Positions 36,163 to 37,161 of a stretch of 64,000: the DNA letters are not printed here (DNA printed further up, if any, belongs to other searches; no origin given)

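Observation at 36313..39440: Two diverged tandem cassettes: small secreted protein + radical SAM/SPASM enzyme, second enzyme lacking its radical-SAM core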

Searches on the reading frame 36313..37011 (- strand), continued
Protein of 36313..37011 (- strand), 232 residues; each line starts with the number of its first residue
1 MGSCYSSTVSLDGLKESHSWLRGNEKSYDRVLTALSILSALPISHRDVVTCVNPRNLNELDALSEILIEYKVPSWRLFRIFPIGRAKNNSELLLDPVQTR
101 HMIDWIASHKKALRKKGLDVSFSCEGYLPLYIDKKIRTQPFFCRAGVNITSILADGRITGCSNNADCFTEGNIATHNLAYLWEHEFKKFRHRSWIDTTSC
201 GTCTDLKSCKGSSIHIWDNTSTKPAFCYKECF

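Call 90: search_protein_families(library=ncbifam, proteins=[P0167, P0233, P0267, P0257, P0228, P0139, P0114], max_evalue=0.00001)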
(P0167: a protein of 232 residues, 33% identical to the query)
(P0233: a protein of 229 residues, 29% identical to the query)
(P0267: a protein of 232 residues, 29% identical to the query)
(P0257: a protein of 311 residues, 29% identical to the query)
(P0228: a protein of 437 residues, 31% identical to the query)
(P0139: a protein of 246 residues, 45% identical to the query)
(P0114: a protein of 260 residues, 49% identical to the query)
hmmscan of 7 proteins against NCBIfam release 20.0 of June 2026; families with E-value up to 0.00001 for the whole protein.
P0167 (232 aa): 37 families (the best 25 are shown)
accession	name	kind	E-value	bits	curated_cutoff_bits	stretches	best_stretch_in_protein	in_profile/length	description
TIGR04133.1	rSAM_w_lipo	hypoth_equivalog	1.4e-63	214.9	425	1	1-221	126-341/350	TIGR04133 family radical SAM/SPASM protein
TIGR04545.1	rSAM_ahbD_hemeb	equivalog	1.1e-23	84.2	500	1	3-217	101-325/339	heme b synthase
TIGR04055.1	rSAM_NirJ2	equivalog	1.3e-22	80.8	500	1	3-212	100-306/326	putative heme d1 biosynthesis radical SAM protein NirJ2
TIGR04053.2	TIGR04053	equivalog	4.2e-22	78.9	395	1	2-109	111-215/366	TIGR04053 family radical SAM/SPASM domain-containing protein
TIGR03962.1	mycofact_rSAM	equivalog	1.3e-17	64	265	1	4-216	113-319/339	mycofactocin radical SAM maturase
TIGR04303.1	GeoRSP_rSAM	equivalog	5.1e-17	62.4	400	1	4-210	104-306/325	GeoRSP system radical SAM/SPASM protein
NF047865.1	rSAM_PapB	equivalog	1e-16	61.1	340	1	3-218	114-324/330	PapB family radical SAM/SPASM ranthipeptide maturase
NF041298.1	rSAM_mat_DynA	equivalog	2.2e-16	59.8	450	1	3-223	111-335/356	dynobactin maturation radical SAM/SPASM protein DynA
TIGR04340.1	rSAM_ACGX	hypoth_equivalog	3.3e-16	59.5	400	1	5-209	112-319/341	radical SAM/SPASM domain protein, ACGX system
NF050035.1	rSAM_WgK_link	exception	8.1e-16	58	650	1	126-210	257-343/367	radical SAM/SPASM peptide maturase WgkB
TIGR04103.1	rSAM_nif11_3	equivalog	2e-15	56.3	725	1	2-214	104-329/412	nif11-class peptide radical SAM maturase 3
TIGR03913.1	rad_SAM_trio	equivalog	3.9e-15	55.2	591.75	1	3-213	119-338/477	GDL motif peptide-associated radical SAM/SPASM maturase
TIGR04051.1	rSAM_NirJ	equivalog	4.7e-15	55.4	515.45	1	4-103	104-201/354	heme d1 biosynthesis radical SAM protein NirJ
TIGR04347.1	pseudo_SAM_Halo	equivalog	1.4e-14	54.1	525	1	3-99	139-233/390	TIGR04347 family pseudo-SAM/SPASM protein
TIGR04251.1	SCM_rSAM_ScmF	equivalog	2.9e-12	46.7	400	1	3-210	108-321/353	SynChlorMet cassette radical SAM/SPASM protein ScmF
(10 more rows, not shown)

P0233 (229 aa): 29 families (the best 25 are shown)
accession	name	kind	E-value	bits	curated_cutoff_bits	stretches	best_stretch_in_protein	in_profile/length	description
TIGR04133.1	rSAM_w_lipo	hypoth_equivalog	3.7e-50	170.8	425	1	1-215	126-337/350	TIGR04133 family radical SAM/SPASM protein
TIGR04545.1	rSAM_ahbD_hemeb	equivalog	3.3e-20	72.8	500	1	2-205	100-317/339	heme b synthase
TIGR03962.1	mycofact_rSAM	equivalog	2.6e-18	66.3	265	1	4-214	113-318/339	mycofactocin radical SAM maturase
TIGR04053.2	TIGR04053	equivalog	1.1e-17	64.3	395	1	2-108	111-214/366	TIGR04053 family radical SAM/SPASM domain-containing protein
TIGR04055.1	rSAM_NirJ2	equivalog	2.7e-16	60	500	1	3-208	100-303/326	putative heme d1 biosynthesis radical SAM protein NirJ2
TIGR04251.1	SCM_rSAM_ScmF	equivalog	1.3e-14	54.4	400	1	3-210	108-322/353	SynChlorMet cassette radical SAM/SPASM protein ScmF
NF050035.1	rSAM_WgK_link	exception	1.8e-14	53.5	650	2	127-201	259-336/367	radical SAM/SPASM peptide maturase WgkB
NF041298.1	rSAM_mat_DynA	equivalog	2.3e-14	53.1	450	1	3-210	111-322/356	dynobactin maturation radical SAM/SPASM protein DynA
TIGR04051.1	rSAM_NirJ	equivalog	8.2e-13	48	515.45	1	4-89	104-187/354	heme d1 biosynthesis radical SAM protein NirJ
TIGR04340.1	rSAM_ACGX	hypoth_equivalog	4e-12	46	400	1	5-207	112-318/341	radical SAM/SPASM domain protein, ACGX system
TIGR04103.1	rSAM_nif11_3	equivalog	6.1e-12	44.8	725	1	2-209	104-325/412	nif11-class peptide radical SAM maturase 3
NF047865.1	rSAM_PapB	equivalog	1.4e-11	44.2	340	1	3-212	114-319/330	PapB family radical SAM/SPASM ranthipeptide maturase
TIGR04303.1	GeoRSP_rSAM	equivalog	3.2e-11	43.4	400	1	4-209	104-306/325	GeoRSP system radical SAM/SPASM protein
TIGR04317.1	W_rSAM_matur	equivalog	1.4e-10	40.9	380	0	3-86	105-192/349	tungsten cofactor oxidoreductase radical SAM maturase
TIGR04347.1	pseudo_SAM_Halo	equivalog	1.6e-10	40.8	525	1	2-106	138-240/390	TIGR04347 family pseudo-SAM/SPASM protein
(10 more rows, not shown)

P0267 (232 aa): 22 families
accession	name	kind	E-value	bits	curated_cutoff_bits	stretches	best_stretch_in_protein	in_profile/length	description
TIGR04133.1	rSAM_w_lipo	hypoth_equivalog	1.6e-45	155.6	425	1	1-228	126-346/350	TIGR04133 family radical SAM/SPASM protein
TIGR04103.1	rSAM_nif11_3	equivalog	1.1e-15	57.2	725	1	2-213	104-325/412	nif11-class peptide radical SAM maturase 3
TIGR04055.1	rSAM_NirJ2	equivalog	9.5e-14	51.6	500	1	2-212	99-303/326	putative heme d1 biosynthesis radical SAM protein NirJ2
TIGR04340.1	rSAM_ACGX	hypoth_equivalog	1.8e-11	43.8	400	1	6-218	113-325/341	radical SAM/SPASM domain protein, ACGX system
TIGR04545.1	rSAM_ahbD_hemeb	equivalog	3.3e-11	43.2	500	1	4-108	102-207/339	heme b synthase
TIGR04053.2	TIGR04053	equivalog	4.2e-11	42.7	395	1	2-105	111-213/366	TIGR04053 family radical SAM/SPASM domain-containing protein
TIGR04051.1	rSAM_NirJ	equivalog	9e-11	41.3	515.45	1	4-108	104-208/354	heme d1 biosynthesis radical SAM protein NirJ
NF050035.1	rSAM_WgK_link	exception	5.3e-10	38.8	650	1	140-224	268-351/367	radical SAM/SPASM peptide maturase WgkB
TIGR03913.1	rad_SAM_trio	equivalog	5.5e-10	38.2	591.75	1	3-214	119-336/477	GDL motif peptide-associated radical SAM/SPASM maturase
TIGR03942.1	sulfatase_rSAM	equivalog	1.4e-09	37.5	349.45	1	4-219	114-330/363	anaerobic sulfatase maturase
TIGR03962.1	mycofact_rSAM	equivalog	2.8e-08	33.3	265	1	6-215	115-315/339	mycofactocin radical SAM maturase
TIGR04085.1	rSAM_more_4Fe4S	domain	3.7e-08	33.7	27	1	141-217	1-78/93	SPASM domain-containing protein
TIGR04303.1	GeoRSP_rSAM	equivalog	2.8e-07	30.4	400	1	3-213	103-306/325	GeoRSP system radical SAM/SPASM protein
NF041298.1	rSAM_mat_DynA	equivalog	4.2e-07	29.3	450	1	4-215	112-323/356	dynobactin maturation radical SAM/SPASM protein DynA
TIGR04054.1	rSAM_NirJ1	equivalog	5.3e-07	28.6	650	0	4-109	138-243/387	putative heme d1 biosynthesis radical SAM protein NirJ1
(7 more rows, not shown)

P0257 (311 aa): 24 families
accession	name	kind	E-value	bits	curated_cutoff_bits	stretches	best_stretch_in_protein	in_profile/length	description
TIGR04133.1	rSAM_w_lipo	hypoth_equivalog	3.2e-51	174.3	425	1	6-222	129-340/350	TIGR04133 family radical SAM/SPASM protein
TIGR04545.1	rSAM_ahbD_hemeb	equivalog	4e-23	82.4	500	1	6-218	102-323/339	heme b synthase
TIGR04055.1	rSAM_NirJ2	equivalog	6.1e-22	78.6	500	1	7-229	102-324/326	putative heme d1 biosynthesis radical SAM protein NirJ2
TIGR04053.2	TIGR04053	equivalog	3e-18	66.2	395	1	4-118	111-222/366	TIGR04053 family radical SAM/SPASM domain-containing protein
TIGR04103.1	rSAM_nif11_3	equivalog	8.4e-15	54.3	725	1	5-181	105-287/412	nif11-class peptide radical SAM maturase 3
TIGR04340.1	rSAM_ACGX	hypoth_equivalog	3.8e-14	52.6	400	1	8-219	113-326/341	radical SAM/SPASM domain protein, ACGX system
NF041298.1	rSAM_mat_DynA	equivalog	5e-14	52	450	1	7-212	113-320/356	dynobactin maturation radical SAM/SPASM protein DynA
TIGR03962.1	mycofact_rSAM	equivalog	1.4e-13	50.7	265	1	7-211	114-311/339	mycofactocin radical SAM maturase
TIGR04251.1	SCM_rSAM_ScmF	equivalog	1.8e-12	47.3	400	1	6-219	109-327/353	SynChlorMet cassette radical SAM/SPASM protein ScmF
NF050035.1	rSAM_WgK_link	exception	2.7e-12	46.4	650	1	134-211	263-341/367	radical SAM/SPASM peptide maturase WgkB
TIGR04051.1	rSAM_NirJ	equivalog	6.7e-12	45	515.45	1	7-90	105-186/354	heme d1 biosynthesis radical SAM protein NirJ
NF047865.1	rSAM_PapB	equivalog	1e-11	44.7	340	1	6-212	115-315/330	PapB family radical SAM/SPASM ranthipeptide maturase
TIGR03913.1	rad_SAM_trio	equivalog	3.3e-11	42.2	591.75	1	6-216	120-338/477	GDL motif peptide-associated radical SAM/SPASM maturase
TIGR03942.1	sulfatase_rSAM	equivalog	7.7e-11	41.7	349.45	1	7-215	115-326/363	anaerobic sulfatase maturase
TIGR04303.1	GeoRSP_rSAM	equivalog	9.4e-11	41.8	400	1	6-213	104-306/325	GeoRSP system radical SAM/SPASM protein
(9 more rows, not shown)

P0228 (437 aa): 23 families
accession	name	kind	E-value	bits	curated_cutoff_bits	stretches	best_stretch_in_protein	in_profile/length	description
TIGR04133.1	rSAM_w_lipo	hypoth_equivalog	9.6e-49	166.2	425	1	3-230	123-346/350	TIGR04133 family radical SAM/SPASM protein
TIGR04545.1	rSAM_ahbD_hemeb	equivalog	6.4e-20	71.9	500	1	1-214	94-318/339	heme b synthase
NF041298.1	rSAM_mat_DynA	equivalog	1.6e-17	63.5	450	1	6-213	109-320/356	dynobactin maturation radical SAM/SPASM protein DynA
TIGR04055.1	rSAM_NirJ2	equivalog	2.7e-17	63.3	500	1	2-213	94-303/326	putative heme d1 biosynthesis radical SAM protein NirJ2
TIGR04053.2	TIGR04053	equivalog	1.3e-16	60.8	395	1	2-113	106-214/366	TIGR04053 family radical SAM/SPASM domain-containing protein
TIGR03962.1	mycofact_rSAM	equivalog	9.2e-16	57.9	265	1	7-215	111-314/339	mycofactocin radical SAM maturase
TIGR04103.1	rSAM_nif11_3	equivalog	1.9e-12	46.5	725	1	1-213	98-324/412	nif11-class peptide radical SAM maturase 3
TIGR04347.1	pseudo_SAM_Halo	equivalog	2.2e-11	43.7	525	1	144-216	294-367/390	TIGR04347 family pseudo-SAM/SPASM protein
NF047865.1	rSAM_PapB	equivalog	6.7e-11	42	340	1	8-224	114-326/330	PapB family radical SAM/SPASM ranthipeptide maturase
TIGR03942.1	sulfatase_rSAM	equivalog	7.4e-11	41.7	349.45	1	8-215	113-325/363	anaerobic sulfatase maturase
TIGR03913.1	rad_SAM_trio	equivalog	7.7e-11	41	591.75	1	7-217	118-338/477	GDL motif peptide-associated radical SAM/SPASM maturase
TIGR04340.1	rSAM_ACGX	hypoth_equivalog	1.8e-10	40.6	400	1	6-231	108-340/341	radical SAM/SPASM domain protein, ACGX system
TIGR02109.1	PQQ_syn_pqqE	equivalog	8.3e-10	38.1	381.35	1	5-206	105-304/358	pyrroloquinoline quinone biosynthesis protein PqqE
TIGR04051.1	rSAM_NirJ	equivalog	2e-09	36.9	515.45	0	8-94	103-187/354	heme d1 biosynthesis radical SAM protein NirJ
TIGR04251.1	SCM_rSAM_ScmF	equivalog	7.3e-09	35.5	400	1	5-215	105-322/353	SynChlorMet cassette radical SAM/SPASM protein ScmF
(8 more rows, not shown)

P0139 (246 aa): 17 families
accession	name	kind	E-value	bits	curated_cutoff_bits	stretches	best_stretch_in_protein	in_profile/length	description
TIGR04133.1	rSAM_w_lipo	hypoth_equivalog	5e-69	232.9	425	1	1-241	111-346/350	TIGR04133 family radical SAM/SPASM protein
TIGR03913.1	rad_SAM_trio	equivalog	7.2e-15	54.3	591.75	1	3-227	104-337/477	GDL motif peptide-associated radical SAM/SPASM maturase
TIGR03962.1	mycofact_rSAM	equivalog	2.4e-14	53.3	265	1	16-227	110-315/339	mycofactocin radical SAM maturase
TIGR04055.1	rSAM_NirJ2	equivalog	1.1e-13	51.4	500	1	4-224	86-303/326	putative heme d1 biosynthesis radical SAM protein NirJ2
TIGR04053.2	TIGR04053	equivalog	6.5e-13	48.6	395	1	3-120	97-212/366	TIGR04053 family radical SAM/SPASM domain-containing protein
TIGR04103.1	rSAM_nif11_3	equivalog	3.3e-12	45.7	725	1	9-225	96-325/412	nif11-class peptide radical SAM maturase 3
TIGR04545.1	rSAM_ahbD_hemeb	equivalog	5.4e-12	45.8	500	1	3-121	86-204/339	heme b synthase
TIGR04340.1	rSAM_ACGX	hypoth_equivalog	4.9e-09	35.8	400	1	6-224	98-319/341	radical SAM/SPASM domain protein, ACGX system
TIGR02109.1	PQQ_syn_pqqE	equivalog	8e-09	34.9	381.35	1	2-228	92-319/358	pyrroloquinoline quinone biosynthesis protein PqqE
TIGR04347.1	pseudo_SAM_Halo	equivalog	5.6e-08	32.4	525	0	2-132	123-252/390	TIGR04347 family pseudo-SAM/SPASM protein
TIGR04403.1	rSAM_skfB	equivalog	1.1e-07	31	300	1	6-198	192-372/402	sporulation killing factor system radical SAM maturase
NF047865.1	rSAM_PapB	equivalog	1.4e-07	31.1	340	1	3-229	100-320/330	PapB family radical SAM/SPASM ranthipeptide maturase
TIGR03942.1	sulfatase_rSAM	equivalog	2.7e-07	30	349.45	0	18-85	113-182/363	anaerobic sulfatase maturase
TIGR04051.1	rSAM_NirJ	equivalog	2.6e-06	26.6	515.45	0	4-134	89-218/354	heme d1 biosynthesis radical SAM protein NirJ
TIGR04085.1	rSAM_more_4Fe4S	domain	3.1e-06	27.5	27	1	155-229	1-78/93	SPASM domain-containing protein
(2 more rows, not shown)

P0114 (260 aa): 36 families (the best 25 are shown)
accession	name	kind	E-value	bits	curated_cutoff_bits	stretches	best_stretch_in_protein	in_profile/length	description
TIGR04133.1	rSAM_w_lipo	hypoth_equivalog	1.1e-62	212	425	1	2-248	103-344/350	TIGR04133 family radical SAM/SPASM protein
TIGR04545.1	rSAM_ahbD_hemeb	equivalog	2.7e-20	73.1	500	1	5-233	79-317/339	heme b synthase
TIGR03962.1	mycofact_rSAM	equivalog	7.4e-19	68.1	265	1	6-235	91-314/339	mycofactocin radical SAM maturase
TIGR04053.2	TIGR04053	equivalog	1.8e-17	63.7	395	1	10-130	95-213/366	TIGR04053 family radical SAM/SPASM domain-containing protein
TIGR04055.1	rSAM_NirJ2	equivalog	2e-16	60.4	500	1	5-232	78-302/326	putative heme d1 biosynthesis radical SAM protein NirJ2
TIGR03913.1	rad_SAM_trio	equivalog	2.5e-15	55.8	591.75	1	6-235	98-336/477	GDL motif peptide-associated radical SAM/SPASM maturase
TIGR04347.1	pseudo_SAM_Halo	equivalog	1.2e-13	51.1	525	1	6-140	118-251/390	TIGR04347 family pseudo-SAM/SPASM protein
TIGR04051.1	rSAM_NirJ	equivalog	9e-13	47.9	515.45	1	4-131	80-206/354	heme d1 biosynthesis radical SAM protein NirJ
NF050035.1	rSAM_WgK_link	exception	1.6e-12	47.1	650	1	6-114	90-197/367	radical SAM/SPASM peptide maturase WgkB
TIGR04103.1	rSAM_nif11_3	equivalog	6.4e-12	44.8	725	1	4-234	82-325/412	nif11-class peptide radical SAM maturase 3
NF047865.1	rSAM_PapB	equivalog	7e-12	45.2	340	1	4-236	92-318/330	PapB family radical SAM/SPASM ranthipeptide maturase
NF041298.1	rSAM_mat_DynA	equivalog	8.3e-11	41.5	450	1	5-109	90-194/356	dynobactin maturation radical SAM/SPASM protein DynA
TIGR04054.1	rSAM_NirJ1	equivalog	2.1e-10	39.8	650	1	5-140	115-249/387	putative heme d1 biosynthesis radical SAM protein NirJ1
TIGR04403.1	rSAM_skfB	equivalog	1.5e-09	37.1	300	1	8-196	185-360/402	sporulation killing factor system radical SAM maturase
TIGR04340.1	rSAM_ACGX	hypoth_equivalog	1.7e-09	37.4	400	1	2-107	85-188/341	radical SAM/SPASM domain protein, ACGX system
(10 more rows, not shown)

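Call 91: search_protein_families(library=pfam, proteins=[P0167, P0233, P0267, P0257, P0228], max_evalue=0.001)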
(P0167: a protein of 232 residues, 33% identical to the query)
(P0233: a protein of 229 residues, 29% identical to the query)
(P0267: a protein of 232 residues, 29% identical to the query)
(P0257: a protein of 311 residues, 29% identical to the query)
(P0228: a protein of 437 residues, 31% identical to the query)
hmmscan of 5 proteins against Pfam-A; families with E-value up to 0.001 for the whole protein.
P0167 (232 aa): 2 families
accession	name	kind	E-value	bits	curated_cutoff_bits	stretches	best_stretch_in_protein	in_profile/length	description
PF13186.11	SPASM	-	3.5e-11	43.7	21.5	1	138-201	1-67/67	Iron-sulfur cluster-binding domain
PF04055.27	Radical_SAM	-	8.4e-07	29.8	29.5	1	3-63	104-164/166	Radical SAM superfamily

P0233 (229 aa): 1 family
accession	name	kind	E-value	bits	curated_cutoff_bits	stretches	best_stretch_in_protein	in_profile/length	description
PF13186.11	SPASM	-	3.6e-09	37.2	21.5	1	137-199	1-66/67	Iron-sulfur cluster-binding domain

P0267 (232 aa): 1 family
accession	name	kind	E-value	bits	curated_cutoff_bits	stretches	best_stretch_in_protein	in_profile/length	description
PF13186.11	SPASM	-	2.6e-08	34.5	21.5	1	141-204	1-67/67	Iron-sulfur cluster-binding domain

P0257 (311 aa): 1 family
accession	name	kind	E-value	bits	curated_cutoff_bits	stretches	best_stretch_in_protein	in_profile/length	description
PF13186.11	SPASM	-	1.2e-05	25.9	21.5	1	140-204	1-67/67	Iron-sulfur cluster-binding domain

P0228 (437 aa): 2 families
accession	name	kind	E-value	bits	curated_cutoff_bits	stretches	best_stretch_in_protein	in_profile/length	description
PF13186.11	SPASM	-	4.6e-08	33.7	21.5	1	142-205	1-67/67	Iron-sulfur cluster-binding domain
PF04055.27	Radical_SAM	-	2.1e-05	25.2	29.5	1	1-67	97-163/166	Radical SAM superfamily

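Call 94: find_homologous_proteins(query=A6, max_evalue=1e-20)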
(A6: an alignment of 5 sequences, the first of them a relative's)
Query A6 (5 sequences) (232 aa, profile of the alignment): 978 proteins with E <= 1e-20 among 7239 candidates; the best 120 are listed.
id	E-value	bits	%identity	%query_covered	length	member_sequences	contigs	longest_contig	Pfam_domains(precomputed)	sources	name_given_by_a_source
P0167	1.7e-111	389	100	100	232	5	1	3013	PF13186.12,PF04055.28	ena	-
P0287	5.2e-111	388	100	100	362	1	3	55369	PF13186.12,PF04055.28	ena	-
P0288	5.2e-111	388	100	100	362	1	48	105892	PF13186.12,PF04055.28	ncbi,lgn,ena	-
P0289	1.5e-110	386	100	100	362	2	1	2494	PF13186.12,PF04055.28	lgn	-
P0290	2.2e-110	386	100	100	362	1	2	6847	PF13186.12,PF04055.28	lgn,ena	-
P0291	4.9e-110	385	99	100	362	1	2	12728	PF13186.12,PF04055.28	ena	-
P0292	3.5e-109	382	100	100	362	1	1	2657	PF13186.12,PF04055.28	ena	-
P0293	2.7e-108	379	97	100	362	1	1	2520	PF13186.12,PF04055.28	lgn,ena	-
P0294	3.0e-108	379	96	100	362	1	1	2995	PF13186.12,PF04055.28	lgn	-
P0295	4.7e-108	378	94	100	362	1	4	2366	PF13186.12,PF04055.28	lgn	-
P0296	8.6e-108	377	94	100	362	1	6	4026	PF13186.12,PF04055.28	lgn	-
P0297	9.8e-108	377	96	100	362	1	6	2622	PF13186.12,PF04055.28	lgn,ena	-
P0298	1.1e-107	377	98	100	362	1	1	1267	PF13186.12,PF04055.28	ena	-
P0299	1.2e-107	377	94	100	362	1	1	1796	PF13186.12,PF04055.28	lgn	-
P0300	1.3e-107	377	91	99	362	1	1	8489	PF13186.12,PF04055.28,PF13353.12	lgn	-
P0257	2.0e-105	370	39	99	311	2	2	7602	PF13186.12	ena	-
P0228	4.5e-104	365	47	97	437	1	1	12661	PF13186.12,PF04055.28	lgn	-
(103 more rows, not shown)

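Call 95: find_encoding_contigs(protein=P0228, flank=4000, max_places=2)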
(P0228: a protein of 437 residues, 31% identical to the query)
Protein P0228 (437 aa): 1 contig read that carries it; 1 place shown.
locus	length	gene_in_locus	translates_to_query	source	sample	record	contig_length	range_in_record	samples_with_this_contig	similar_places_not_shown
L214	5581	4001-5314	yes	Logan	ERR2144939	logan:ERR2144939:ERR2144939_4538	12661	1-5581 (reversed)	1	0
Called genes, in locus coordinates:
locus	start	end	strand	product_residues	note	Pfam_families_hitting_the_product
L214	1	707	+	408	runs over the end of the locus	PF03721:UDPG_MGDP_dh_N, PF03807:F420_oxidored (faint), PF00984:UDPG_MGDP_dh, PF03720:UDPG_MGDP_dh_C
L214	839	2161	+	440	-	PF03721:UDPG_MGDP_dh_N, PF00984:UDPG_MGDP_dh, PF03720:UDPG_MGDP_dh_C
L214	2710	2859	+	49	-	-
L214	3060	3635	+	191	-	-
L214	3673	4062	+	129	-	PF04055:Radical_SAM (weak)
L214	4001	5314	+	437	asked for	PF04055:Radical_SAM (faint), PF13186:SPASM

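Call 96: find_encoding_contigs(protein=P0257, flank=4000, max_places=2)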
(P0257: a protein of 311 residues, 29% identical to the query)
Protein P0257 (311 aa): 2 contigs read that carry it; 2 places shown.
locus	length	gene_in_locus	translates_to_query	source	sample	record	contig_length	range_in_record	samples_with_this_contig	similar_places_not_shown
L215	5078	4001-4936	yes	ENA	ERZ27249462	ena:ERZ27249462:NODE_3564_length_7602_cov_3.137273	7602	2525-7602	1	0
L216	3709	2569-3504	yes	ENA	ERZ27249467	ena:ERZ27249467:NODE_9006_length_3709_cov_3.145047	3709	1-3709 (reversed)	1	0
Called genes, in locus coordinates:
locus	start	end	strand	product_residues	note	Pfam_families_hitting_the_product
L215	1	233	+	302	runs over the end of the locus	-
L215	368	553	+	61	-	-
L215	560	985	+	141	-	PF16255:Lipase_GDSL_lke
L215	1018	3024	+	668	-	PF13472:Lipase_GDSL_2 (weak)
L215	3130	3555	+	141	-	-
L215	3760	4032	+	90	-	PF04055:Radical_SAM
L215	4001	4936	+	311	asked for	PF13186:SPASM (weak)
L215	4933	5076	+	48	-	?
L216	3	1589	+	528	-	?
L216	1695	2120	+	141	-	-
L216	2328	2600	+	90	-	PF04055:Radical_SAM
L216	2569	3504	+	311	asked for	PF13186:SPASM (weak)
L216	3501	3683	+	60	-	-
